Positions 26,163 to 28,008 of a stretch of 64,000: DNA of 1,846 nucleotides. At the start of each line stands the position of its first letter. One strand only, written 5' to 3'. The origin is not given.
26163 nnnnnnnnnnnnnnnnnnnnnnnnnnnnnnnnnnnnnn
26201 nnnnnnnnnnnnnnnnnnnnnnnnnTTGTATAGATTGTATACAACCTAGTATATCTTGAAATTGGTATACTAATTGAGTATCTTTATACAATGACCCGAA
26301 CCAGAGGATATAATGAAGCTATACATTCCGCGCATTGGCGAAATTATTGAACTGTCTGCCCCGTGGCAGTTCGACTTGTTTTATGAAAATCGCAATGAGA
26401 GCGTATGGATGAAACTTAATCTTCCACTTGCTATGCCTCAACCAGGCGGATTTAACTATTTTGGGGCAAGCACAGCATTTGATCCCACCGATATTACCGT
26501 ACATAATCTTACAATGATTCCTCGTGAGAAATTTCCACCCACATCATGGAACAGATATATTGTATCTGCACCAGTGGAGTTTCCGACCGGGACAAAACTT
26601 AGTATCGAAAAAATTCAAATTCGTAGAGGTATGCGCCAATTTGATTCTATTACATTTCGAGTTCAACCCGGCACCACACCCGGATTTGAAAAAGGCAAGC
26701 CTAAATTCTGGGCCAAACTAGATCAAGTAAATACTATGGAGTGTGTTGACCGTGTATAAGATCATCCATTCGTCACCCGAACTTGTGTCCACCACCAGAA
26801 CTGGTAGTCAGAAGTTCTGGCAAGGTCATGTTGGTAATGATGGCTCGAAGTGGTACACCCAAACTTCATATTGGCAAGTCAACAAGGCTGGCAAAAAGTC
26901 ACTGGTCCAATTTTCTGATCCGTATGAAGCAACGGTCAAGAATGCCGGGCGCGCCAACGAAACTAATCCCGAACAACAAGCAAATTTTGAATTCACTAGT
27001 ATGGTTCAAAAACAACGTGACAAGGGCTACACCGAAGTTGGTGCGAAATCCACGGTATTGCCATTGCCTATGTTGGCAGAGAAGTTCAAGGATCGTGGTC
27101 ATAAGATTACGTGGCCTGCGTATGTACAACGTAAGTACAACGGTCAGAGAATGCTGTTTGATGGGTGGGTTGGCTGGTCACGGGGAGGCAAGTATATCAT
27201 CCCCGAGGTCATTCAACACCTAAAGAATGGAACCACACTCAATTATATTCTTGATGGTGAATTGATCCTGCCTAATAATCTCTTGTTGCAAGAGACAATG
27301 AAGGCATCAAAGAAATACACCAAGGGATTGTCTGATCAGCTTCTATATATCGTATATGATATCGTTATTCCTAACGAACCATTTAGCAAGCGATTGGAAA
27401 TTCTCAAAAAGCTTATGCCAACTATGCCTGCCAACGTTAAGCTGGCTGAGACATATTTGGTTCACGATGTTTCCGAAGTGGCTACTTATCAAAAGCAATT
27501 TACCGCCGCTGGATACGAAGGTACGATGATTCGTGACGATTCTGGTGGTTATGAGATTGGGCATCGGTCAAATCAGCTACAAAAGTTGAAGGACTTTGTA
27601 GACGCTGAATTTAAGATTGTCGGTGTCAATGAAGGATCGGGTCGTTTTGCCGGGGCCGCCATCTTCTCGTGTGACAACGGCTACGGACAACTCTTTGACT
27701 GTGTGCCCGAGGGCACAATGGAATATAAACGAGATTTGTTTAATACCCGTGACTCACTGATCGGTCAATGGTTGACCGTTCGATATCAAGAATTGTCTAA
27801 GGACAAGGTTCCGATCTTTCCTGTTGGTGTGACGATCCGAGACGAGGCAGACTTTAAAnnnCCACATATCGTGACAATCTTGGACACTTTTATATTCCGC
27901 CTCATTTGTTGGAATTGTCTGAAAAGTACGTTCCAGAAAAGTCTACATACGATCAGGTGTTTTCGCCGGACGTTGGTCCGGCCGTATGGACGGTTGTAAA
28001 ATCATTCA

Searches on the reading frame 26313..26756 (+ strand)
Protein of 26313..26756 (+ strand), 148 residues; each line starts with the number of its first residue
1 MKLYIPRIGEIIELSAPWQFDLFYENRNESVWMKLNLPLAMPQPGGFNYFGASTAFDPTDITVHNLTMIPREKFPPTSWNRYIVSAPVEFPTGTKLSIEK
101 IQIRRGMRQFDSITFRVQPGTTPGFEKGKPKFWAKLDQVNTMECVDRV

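Call 25: search_protein_families(library=pfam, proteins=[window:26313-26756:+], max_evalue=0.001)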
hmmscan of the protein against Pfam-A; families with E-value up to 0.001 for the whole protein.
window:26313-26756:+ (148 aa): 0 families

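Call 26: search_protein_families(library=phrogs, proteins=[window:26313-26756:+], max_evalue=0.001)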
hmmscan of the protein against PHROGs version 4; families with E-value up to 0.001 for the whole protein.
window:26313-26756:+ (148 aa): 1 family
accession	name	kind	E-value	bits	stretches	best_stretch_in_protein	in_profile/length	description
phrog_22676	-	unknown function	7.8e-20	72.2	1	1-144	1-150/154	-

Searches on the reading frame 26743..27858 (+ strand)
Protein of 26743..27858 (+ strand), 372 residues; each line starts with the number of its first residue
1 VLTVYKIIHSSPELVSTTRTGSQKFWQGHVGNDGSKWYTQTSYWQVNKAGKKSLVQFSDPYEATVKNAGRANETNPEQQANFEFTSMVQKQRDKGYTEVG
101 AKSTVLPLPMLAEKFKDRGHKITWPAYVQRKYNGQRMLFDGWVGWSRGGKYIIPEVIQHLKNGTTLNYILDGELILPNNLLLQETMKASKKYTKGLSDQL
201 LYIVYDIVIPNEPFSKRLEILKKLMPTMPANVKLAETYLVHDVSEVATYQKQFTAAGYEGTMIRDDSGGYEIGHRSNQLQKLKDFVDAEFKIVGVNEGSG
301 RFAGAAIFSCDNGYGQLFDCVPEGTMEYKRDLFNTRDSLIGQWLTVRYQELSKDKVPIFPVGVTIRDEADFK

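Call 25: search_protein_families(library=pfam, proteins=[window:26743-27858:+], max_evalue=0.001)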
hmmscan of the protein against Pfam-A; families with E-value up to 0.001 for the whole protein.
window:26743-27858:+ (372 aa): 2 families
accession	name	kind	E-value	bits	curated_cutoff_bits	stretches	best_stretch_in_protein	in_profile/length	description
PF01068.26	DNA_ligase_A_M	-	4.7e-20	72.6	26.2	1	109-283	1-204/204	ATP dependent DNA ligase domain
PF14743.12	DNA_ligase_OB_2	-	3.1e-06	27.5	28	1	297-366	1-66/66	DNA ligase OB-like domain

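Call 26: search_protein_families(library=phrogs, proteins=[window:26743-27858:+], max_evalue=0.001)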
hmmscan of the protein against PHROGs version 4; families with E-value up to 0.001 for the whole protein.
window:26743-27858:+ (372 aa): 1 family
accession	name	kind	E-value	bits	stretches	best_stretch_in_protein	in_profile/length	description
phrog_114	-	DNA, RNA and nucleotide metabolism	3.7e-67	228.3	1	53-369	152-501/634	ATP-dependent DNA ligase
